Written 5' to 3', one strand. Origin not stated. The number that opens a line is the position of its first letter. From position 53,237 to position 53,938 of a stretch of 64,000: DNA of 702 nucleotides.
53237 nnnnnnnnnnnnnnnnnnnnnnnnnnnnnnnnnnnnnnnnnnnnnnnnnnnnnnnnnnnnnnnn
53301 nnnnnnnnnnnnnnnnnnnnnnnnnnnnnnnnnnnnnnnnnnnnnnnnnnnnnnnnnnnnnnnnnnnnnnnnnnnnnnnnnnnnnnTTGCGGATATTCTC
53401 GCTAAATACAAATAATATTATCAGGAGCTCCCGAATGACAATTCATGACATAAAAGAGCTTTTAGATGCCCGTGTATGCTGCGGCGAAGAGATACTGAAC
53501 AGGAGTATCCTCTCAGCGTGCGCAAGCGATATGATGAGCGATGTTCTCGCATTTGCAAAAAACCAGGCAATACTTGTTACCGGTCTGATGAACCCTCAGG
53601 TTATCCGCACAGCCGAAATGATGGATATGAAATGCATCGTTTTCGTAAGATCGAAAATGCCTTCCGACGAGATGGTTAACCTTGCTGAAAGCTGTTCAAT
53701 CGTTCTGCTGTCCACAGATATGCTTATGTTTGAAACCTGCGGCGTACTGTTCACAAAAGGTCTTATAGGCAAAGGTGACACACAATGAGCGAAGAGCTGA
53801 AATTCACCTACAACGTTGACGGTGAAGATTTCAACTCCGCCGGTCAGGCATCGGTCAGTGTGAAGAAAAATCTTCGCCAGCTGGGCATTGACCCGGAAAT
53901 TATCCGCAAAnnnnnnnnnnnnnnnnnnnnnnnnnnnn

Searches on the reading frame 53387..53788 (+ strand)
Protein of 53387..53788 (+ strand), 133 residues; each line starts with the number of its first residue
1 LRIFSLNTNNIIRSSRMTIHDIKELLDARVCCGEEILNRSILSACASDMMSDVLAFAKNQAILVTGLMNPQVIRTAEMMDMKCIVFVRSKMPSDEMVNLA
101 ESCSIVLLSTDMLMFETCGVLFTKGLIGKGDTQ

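Call 7: search_protein_families(library=pfam, proteins=[window:53387-53788:+], max_evalue=0.001)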
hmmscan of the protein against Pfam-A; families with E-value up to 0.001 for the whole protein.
window:53387-53788:+ (133 aa): 1 family
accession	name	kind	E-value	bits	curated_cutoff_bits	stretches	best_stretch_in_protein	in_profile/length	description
PF07085.17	DRTGG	-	6.6e-05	23.1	25.2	1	21-117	1-98/105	DRTGG domain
